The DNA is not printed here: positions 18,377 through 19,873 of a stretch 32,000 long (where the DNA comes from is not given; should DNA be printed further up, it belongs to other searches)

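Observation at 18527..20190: Archaeal two-gene RiPP-like module: Cys-rich precursor peptide plus radical SAM/SPASM-like maturase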

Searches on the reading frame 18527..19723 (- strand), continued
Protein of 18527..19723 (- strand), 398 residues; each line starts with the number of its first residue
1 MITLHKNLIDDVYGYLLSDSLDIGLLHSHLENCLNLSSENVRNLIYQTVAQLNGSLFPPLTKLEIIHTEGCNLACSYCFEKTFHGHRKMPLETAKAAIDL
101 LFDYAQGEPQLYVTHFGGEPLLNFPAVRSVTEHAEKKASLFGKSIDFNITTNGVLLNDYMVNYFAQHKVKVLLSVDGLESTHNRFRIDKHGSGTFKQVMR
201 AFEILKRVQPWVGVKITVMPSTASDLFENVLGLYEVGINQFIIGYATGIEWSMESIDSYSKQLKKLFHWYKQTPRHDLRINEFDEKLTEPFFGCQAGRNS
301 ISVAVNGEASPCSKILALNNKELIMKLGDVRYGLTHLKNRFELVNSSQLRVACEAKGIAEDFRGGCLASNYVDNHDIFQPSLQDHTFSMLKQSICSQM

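Call 24: search_solved_structures(query=A1, max_evalue=0.001, show_alignments=2)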
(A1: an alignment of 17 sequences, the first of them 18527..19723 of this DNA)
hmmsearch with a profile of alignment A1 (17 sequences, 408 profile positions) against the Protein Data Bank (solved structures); distinct sequences matched with E-value up to 0.001: 7.
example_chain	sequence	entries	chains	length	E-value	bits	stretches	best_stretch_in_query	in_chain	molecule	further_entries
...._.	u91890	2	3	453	1.5e-44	155.2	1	63-382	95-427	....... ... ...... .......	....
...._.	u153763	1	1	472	1.1e-20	76.6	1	62-236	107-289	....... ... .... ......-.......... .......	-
9gm3_A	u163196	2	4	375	2.6e-19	72.1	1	71-217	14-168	ChlB radical SAM domain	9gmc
4k36_A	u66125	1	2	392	3.1e-17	65.3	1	71-371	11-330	Anaerobic sulfatase-maturating enzyme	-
4k37_A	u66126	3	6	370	3.2e-17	65.2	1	71-371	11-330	Anaerobic sulfatase-maturating enzyme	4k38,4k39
6efn_A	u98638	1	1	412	1.5e-13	53.1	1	67-318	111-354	Sporulation killing factor maturation protein SkfB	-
5v1q_A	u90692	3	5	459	4e-09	38.6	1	257-374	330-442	Radical SAM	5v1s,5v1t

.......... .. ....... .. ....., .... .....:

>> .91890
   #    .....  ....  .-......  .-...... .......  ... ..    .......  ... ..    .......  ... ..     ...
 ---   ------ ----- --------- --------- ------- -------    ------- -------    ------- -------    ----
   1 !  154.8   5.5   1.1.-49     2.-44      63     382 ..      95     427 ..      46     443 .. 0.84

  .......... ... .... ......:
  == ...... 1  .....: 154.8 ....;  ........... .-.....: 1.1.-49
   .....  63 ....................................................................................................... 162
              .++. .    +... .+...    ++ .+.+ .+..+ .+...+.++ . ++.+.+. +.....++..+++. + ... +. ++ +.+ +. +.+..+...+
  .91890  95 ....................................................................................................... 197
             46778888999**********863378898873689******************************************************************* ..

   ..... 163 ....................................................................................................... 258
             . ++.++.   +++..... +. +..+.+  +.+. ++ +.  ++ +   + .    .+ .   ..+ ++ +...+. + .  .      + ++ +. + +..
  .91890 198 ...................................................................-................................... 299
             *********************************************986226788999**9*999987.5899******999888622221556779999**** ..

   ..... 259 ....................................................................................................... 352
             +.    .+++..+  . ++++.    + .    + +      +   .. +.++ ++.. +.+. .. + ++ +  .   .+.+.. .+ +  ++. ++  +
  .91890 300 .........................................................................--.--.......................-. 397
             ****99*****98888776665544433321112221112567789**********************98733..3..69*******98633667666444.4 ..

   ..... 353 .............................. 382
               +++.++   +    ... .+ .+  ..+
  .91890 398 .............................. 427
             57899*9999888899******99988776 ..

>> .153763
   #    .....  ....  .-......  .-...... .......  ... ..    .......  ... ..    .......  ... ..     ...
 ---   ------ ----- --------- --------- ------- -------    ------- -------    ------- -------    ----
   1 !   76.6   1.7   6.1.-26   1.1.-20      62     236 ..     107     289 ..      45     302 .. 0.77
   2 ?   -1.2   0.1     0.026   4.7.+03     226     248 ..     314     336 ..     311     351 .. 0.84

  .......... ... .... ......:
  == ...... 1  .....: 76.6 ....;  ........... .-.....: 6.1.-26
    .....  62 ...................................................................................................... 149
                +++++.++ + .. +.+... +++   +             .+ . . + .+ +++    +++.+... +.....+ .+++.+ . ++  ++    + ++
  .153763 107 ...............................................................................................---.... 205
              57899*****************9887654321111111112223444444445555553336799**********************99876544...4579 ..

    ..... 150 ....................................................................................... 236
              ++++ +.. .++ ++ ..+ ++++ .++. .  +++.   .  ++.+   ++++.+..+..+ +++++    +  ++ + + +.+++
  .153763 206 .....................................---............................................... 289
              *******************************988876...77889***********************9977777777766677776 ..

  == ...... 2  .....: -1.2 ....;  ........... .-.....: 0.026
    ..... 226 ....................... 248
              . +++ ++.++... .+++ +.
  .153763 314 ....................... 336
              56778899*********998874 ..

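Call 36: predict_structure(alignment_id=A1)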
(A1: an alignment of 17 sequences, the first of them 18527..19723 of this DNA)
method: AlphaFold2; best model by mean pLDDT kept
length: 398 residues; sequences in the alignment: 17
mean_pLDDT: 88.0   pTM: 0.87
mean pLDDT of the five models: 88.0, 87.1, 85.4, 84.9, 83.7
residues with pLDDT >= 90: 243; 70-90: 119; 50-70: 26; < 50: 10
segments of 3 or more residues with pLDDT < 50: 1-5, 81-84
pLDDT, mean of each block of 10 residues (from residue 1): 53 79 89 91 92 92 91 69 67 97 96 91 95 98 97 94 97 96 90 94 94 93 97 95 88 96 95 86 68 73 92 79 83 92 88 91 81 88 89 76
secondary structure, 60 per line:
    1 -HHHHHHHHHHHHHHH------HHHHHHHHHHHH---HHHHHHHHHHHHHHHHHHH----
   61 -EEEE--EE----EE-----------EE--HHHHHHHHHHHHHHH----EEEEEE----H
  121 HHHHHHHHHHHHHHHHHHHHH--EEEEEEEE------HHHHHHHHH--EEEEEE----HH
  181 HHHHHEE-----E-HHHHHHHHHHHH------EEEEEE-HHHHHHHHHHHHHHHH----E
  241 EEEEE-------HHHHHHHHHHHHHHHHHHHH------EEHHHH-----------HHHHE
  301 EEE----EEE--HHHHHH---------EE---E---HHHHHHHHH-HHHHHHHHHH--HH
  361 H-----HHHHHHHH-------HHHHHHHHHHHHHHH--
elements in order: H2-16 H23-34 H38-56 E62-65 H91-105 E110-115 H120-141 E144-151 H158-166 E169-174 H179-185 H195-206 E213-218 H220-235 E240-245 H253-272 H281-284 H296-299 E300-303 E308-310 H313-318 H337-345 H347-356 H367-374 H382-396

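Call 39: fold_search(model_id=the predicted structure, library=pdb)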
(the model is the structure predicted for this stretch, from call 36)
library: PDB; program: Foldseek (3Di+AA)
matches with E <= 10: 1600; with E <= 0.001: 118
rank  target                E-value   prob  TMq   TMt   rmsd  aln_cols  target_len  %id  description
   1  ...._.                2.9e-24  1.00  0.74  0.67  19.2       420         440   23  Structural Insights into Thioether Bond Formation in the Biosynthesis of Sactipeptides (released 2017-07-26)
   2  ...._A                9.7e-24  1.00  0.74  0.71  19.1       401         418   24  Structural Insights into Thioether Bond Formation in the Biosynthesis of Sactipeptides (released 2017-07-26)
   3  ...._B                1.6e-23  1.00  0.74  0.70  19.5       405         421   23  Structural Insights into Thioether Bond Formation in the Biosynthesis of Sactipeptides (released 2017-07-26)
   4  9gm3_C                9.2e-17  1.00  0.67  0.71   4.2       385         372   19  Crystal structure of the complex formed between the radical SAM protein ChlB and the leader region of its precursor su (released 2025-06-25)
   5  4k38_A                1.3e-16  1.00  0.66  0.70   5.2       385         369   19  Native anSMEcpe with bound AdoMet and Kp18Cys peptide (released 2013-05-08)
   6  4k37_A                1.4e-16  1.00  0.64  0.70   5.3       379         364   20  Native anSMEcpe with bound AdoMet (released 2013-05-08)
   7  4k36_B                1.6e-16  1.00  0.66  0.71   4.9       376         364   22  His6 tagged anSMEcpe with bound AdoMet (released 2013-05-08)
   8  9gmc_C                2.7e-16  1.00  0.66  0.71   4.4       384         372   20  Crystal structure of the complex formed between the radical SAM protein ChlB and the R3A mutant of ChlA (released 2025-06-25)
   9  9gm3_A                4.0e-16  1.00  0.65  0.69   4.5       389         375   19  Crystal structure of the complex formed between the radical SAM protein ChlB and the leader region of its precursor su (released 2025-06-25)
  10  4k37_B                4.5e-16  1.00  0.65  0.70   5.2       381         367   20  Native anSMEcpe with bound AdoMet (released 2013-05-08)
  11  9gmc_A                5.0e-16  1.00  0.67  0.71   4.3       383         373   20  Crystal structure of the complex formed between the radical SAM protein ChlB and the R3A mutant of ChlA (released 2025-06-25)
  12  4k36_A                5.3e-16  1.00  0.66  0.69   5.0       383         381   20  His6 tagged anSMEcpe with bound AdoMet (released 2013-05-08)
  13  4k39_B                7.9e-16  1.00  0.64  0.70   5.3       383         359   21  Native anSMEcpe with bound AdoMet and Cp18Cys peptide (released 2013-05-08)
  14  4k39_A                9.4e-16  1.00  0.64  0.69   5.3       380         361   20  Native anSMEcpe with bound AdoMet and Cp18Cys peptide (released 2013-05-08)
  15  4k38_B                1.8e-15  1.00  0.65  0.71   5.1       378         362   21  Native anSMEcpe with bound AdoMet and Kp18Cys peptide (released 2013-05-08)
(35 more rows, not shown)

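Call 52: list_cluster_members(proteins=[window:18527-19723:-, window:23298-24782:-, P0002, P0003])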
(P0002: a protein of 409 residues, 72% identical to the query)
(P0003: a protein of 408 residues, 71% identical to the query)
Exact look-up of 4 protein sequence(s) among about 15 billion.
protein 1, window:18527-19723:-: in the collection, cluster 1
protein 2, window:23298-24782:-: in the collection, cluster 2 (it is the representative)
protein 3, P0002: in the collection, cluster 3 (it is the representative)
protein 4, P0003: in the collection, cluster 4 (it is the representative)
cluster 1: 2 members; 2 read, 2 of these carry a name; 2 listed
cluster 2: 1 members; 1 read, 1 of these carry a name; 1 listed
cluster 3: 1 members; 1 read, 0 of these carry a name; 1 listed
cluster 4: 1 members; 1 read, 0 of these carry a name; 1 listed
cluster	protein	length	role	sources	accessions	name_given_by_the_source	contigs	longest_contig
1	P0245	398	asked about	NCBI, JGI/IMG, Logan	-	uncharacterized protein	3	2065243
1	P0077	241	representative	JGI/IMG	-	uncharacterized protein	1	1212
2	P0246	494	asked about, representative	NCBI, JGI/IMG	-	preprotein translocase subunit SecY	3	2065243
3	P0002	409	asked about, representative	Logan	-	-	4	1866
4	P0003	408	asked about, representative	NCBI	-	-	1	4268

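Call 57: search_protein_families(library=pfam, proteins=[L004:17-607:+, L004:1171-1833:+, L004:2169-2612:+, L004:2609-3517:+, L004:5237-7222:-, L004:7379-9151:-, L005:1436-2047:+, L005:2158-2604:-, L087:6324-7856:+], max_evalue=0.001)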
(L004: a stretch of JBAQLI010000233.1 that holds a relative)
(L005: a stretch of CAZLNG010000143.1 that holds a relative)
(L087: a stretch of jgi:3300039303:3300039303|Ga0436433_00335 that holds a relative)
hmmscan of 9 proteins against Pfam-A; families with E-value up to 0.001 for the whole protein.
L004:17-607:+ (196 aa): 1 family
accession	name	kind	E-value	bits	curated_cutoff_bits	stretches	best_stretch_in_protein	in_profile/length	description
PF03413.25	PepSY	-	0.00063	20.4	24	0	124-180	1-56/60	Peptidase propeptide and YPEB domain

L004:1171-1833:+ (220 aa): 7 families
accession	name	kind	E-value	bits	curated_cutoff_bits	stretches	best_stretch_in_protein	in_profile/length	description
PF13192.12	Thioredoxin_3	-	6.6e-22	77.8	24.8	2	132-207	2-74/76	Thioredoxin domain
PF00085.26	Thioredoxin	-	2.7e-08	34.2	23.5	0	122-191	12-81/103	Thioredoxin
PF00462.30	Glutaredoxin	-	3e-08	34.2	22.9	1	135-190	3-57/60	Glutaredoxin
PF13098.12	Thioredoxin_2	-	5.6e-07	30.3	27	0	132-205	8-102/104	Thioredoxin-like domain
PF13728.12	TraF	-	2.6e-06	27.9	23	0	121-156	121-156/224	F plasmid transfer operon protein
PF23357.1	DUF7088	-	4e-06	27.4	27.8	0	115-188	6-88/105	Domain of unknown function (DUF7088)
PF01323.26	DSBA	-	0.00029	21.1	25.6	0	27-74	4-52/191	DSBA-like thioredoxin domain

L004:2169-2612:+ (147 aa): 6 families
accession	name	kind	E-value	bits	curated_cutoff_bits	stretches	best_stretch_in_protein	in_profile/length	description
PF13183.11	Fer4_8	-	1.5e-11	45.1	27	1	6-64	2-68/68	4Fe-4S dicluster domain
PF13237.11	Fer4_10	-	7.8e-10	39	25.5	1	8-61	8-53/53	4Fe-4S dicluster domain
PF13187.11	Fer4_9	-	9.1e-10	38.9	27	1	9-63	2-50/52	4Fe-4S dicluster domain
PF12838.12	Fer4_7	-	2.1e-07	31.7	27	1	8-64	1-52/52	4Fe-4S dicluster domain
PF13534.11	Fer4_17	-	8.7e-07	29.8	22.2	1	8-64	1-60/61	4Fe-4S dicluster domain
PF12797.12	Fer4_2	-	0.00014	22.1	24.5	0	8-21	9-22/22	4Fe-4S binding domain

L004:2609-3517:+ (302 aa): 1 family
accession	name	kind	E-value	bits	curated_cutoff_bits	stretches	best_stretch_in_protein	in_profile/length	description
PF02754.22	CCG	-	2e-35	121.2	20.6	2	148-238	1-83/85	Cysteine-rich domain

L004:5237-7222:- (661 aa): 3 families
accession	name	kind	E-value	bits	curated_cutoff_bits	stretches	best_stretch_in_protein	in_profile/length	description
PF13519.12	VWA_2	-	1.9e-12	48.2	27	1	250-389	1-106/107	von Willebrand factor type A domain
PF00092.34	VWA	-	1.6e-09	38.7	23.8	1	249-450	1-169/174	von Willebrand factor type A domain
PF13768.12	VWA_3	-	0.0001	22.8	27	1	295-437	24-150/155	von Willebrand factor type A domain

L004:7379-9151:- (590 aa): 2 families
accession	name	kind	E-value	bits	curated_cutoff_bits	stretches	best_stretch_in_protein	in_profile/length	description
PF00413.30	Peptidase_M10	-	3.8e-09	37.1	24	1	275-338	1-60/159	Matrixin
PF01400.30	Astacin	-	3.2e-08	33.9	22.5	1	296-448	16-147/189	Astacin (Peptidase family M12A)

L005:1436-2047:+ (203 aa): 1 family
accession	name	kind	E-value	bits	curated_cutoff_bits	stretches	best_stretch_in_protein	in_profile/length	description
PF05063.20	MT-A70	-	0.00053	20.4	23.9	0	35-97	38-110/172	MT-A70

L005:2158-2604:- (148 aa): 0 families

L087:6324-7856:+ (510 aa): 2 families
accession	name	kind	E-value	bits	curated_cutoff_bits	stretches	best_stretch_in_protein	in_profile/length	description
PF06739.17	SBBP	-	2.3e-34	117.5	20.5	3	315-347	1-34/38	Beta-propeller repeat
PF13360.13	PQQ_2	-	6e-06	26.5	27.6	1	81-288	5-170/233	Outer membrane protein assembly factor BamB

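Call 61: find_encoding_contigs(protein=P0003, flank=3000, max_places=2)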
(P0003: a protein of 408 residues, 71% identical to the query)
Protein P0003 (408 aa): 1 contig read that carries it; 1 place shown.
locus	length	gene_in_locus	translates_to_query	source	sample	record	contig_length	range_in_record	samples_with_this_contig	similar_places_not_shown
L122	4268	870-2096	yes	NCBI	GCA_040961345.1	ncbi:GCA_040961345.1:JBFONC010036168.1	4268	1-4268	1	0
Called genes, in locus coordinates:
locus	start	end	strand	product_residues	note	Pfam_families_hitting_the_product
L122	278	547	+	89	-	-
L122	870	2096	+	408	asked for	PF04055:Radical_SAM, PF13353:Fer4_12 (weak)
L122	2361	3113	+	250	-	PF00142:Fer4_NifH (weak), PF01656:CbiA, PF02374:ArsA_ATPase (weak), PF06564:CBP_BcsQ, PF09140:MipZ, PF10609:ParA, PF13614:AAA_31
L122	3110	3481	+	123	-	-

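Call 62: find_encoding_contigs(protein=P0005, flank=4000, max_places=1)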
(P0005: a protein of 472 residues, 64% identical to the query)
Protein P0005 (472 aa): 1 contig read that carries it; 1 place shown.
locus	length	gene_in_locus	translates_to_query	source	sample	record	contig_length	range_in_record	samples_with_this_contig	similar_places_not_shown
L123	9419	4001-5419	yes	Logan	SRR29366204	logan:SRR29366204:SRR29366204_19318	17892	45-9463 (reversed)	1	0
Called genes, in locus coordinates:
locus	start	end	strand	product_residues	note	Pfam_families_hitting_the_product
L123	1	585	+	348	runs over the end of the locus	PF04230:PS_pyruv_trans (faint)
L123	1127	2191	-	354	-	PF13439:Glyco_transf_4, PF13579:Glyco_trans_4_4, PF20706:GT4-conflict, PF00534:Glycos_transf_1, PF13692:Glyco_trans_1_4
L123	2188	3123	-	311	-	PF00535:Glycos_transf_2, PF13641:Glyco_tranf_2_3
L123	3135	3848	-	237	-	PF04307:YdjM (weak)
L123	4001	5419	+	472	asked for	PF04055:Radical_SAM, PF13353:Fer4_12 (weak)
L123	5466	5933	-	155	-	-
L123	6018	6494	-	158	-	PF13240:Zn_Ribbon_1 (faint), PF13248:Zn_ribbon_3 (faint), PF12773:DZR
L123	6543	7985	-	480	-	PF07719:TPR_2 (faint), PF14559:TPR_19, PF13431:TPR_17 (faint), PF17032:Zn_ribbon_15 (faint), PF12773:DZR (faint), PF13248:Zn_ribbon_3 (faint), PF13240:Zn_Ribbon_1 (weak)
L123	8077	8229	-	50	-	-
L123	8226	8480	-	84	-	-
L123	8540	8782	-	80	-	-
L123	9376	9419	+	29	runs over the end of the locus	?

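Call 69: search_dna_similar(query=window:18530-19723:-, collection=plasmids, mode=protein, max_evalue=1e-20, max_rows=15)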
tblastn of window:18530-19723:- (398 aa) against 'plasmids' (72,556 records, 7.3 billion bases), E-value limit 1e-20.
Records with a match: 49; places in all: 49; records where one place covers at least 80% of the query: 25.
Best place of each record, by identity: <60% 49.
By first word of the organism name: Leisingera 13; Paracoccus 10; Bacillus 9; Paraclostridium 3; Mycetohabitans 3; Embleya 2; Clostridium 2; Pseudomonas 1; Acetoanaerobium 1; Prosthecochloris 1; and 4 more.
By predicted mobility (MOB-suite, as given by PLSDB): non-mobilizable 42; conjugative 6; mobilizable 1.
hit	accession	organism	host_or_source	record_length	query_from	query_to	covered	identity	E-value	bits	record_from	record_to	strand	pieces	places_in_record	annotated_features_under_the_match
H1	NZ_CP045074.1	Paracoccus kondratievae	genome assembly,the fermentation ...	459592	59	380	81%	29.4%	5e-34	141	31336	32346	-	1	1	peaB: quinohemoprotein amine dehydrogenase maturation protein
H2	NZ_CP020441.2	Paracoccus yeei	Homo sapiens,Urine suprapubic aspirate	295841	59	380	81%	29.4%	1e-31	134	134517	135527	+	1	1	peaB: quinohemoprotein amine dehydrogenase maturation protein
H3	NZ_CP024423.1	Paracoccus yeei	Homo sapiens,single cell,skin swab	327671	59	380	81%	29.3%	8e-31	132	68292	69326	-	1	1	peaB: quinohemoprotein amine dehydrogenase maturation protein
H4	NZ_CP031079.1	Paracoccus yeei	Homo sapiens,single cell,eye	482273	59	380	81%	29.3%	1e-30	131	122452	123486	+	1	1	peaB: quinohemoprotein amine dehydrogenase maturation protein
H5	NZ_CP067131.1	Paracoccus seriniphilus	cell culture,washing water of Bugula ...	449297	59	380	81%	29.1%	1e-29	128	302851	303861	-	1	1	peaB: quinohemoprotein amine dehydrogenase maturation protein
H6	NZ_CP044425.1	Paracoccus pantotrophus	cell culture,denitrifying, ...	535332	59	380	81%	28.9%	5e-31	132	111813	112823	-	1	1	peaB: quinohemoprotein amine dehydrogenase maturation protein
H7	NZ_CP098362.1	Paracoccus sp. TOH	cell cuture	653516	59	380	81%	28.9%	1e-30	131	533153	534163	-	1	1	peaB: quinohemoprotein amine dehydrogenase maturation protein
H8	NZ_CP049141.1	Pseudomonas nitroreducens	monoculture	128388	59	380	81%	28.1%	8e-33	137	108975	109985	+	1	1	peaB: quinohemoprotein amine dehydrogenase maturation protein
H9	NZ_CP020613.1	Paracoccus contaminans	isolate,water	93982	70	380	78%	28.3%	1e-27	122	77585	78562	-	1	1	peaB: quinohemoprotein amine dehydrogenase maturation protein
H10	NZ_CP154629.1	Acetoanaerobium noterae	cell culture,Sludge of a digestion ...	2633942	59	380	81%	27.3%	9e-25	114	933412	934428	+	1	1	none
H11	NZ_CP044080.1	Paracoccus yeei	Homo sapiens,clinical isolate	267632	59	365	77%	28.4%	4e-27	120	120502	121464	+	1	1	peaB: quinohemoprotein amine dehydrogenase maturation protein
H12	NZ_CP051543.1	Paracoccus sanguinis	cell culture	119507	70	380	78%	28.0%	6e-27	120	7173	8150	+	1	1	peaB: quinohemoprotein amine dehydrogenase maturation protein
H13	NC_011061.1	Prosthecochloris aestuarii DSM 271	-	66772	59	381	81%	26.9%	9e-28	122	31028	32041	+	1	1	nlpM: nif11-like peptide radical SAM maturase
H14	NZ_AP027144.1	Methylocystis iwaonis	-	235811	27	380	89%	23.7%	7e-24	111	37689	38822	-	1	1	radical SAM protein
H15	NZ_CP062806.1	Cupriavidus basilensis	Cell culture,Sediment of a freshwater ...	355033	70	381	78%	26.5%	4e-27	120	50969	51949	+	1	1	peaB: quinohemoprotein amine dehydrogenase maturation protein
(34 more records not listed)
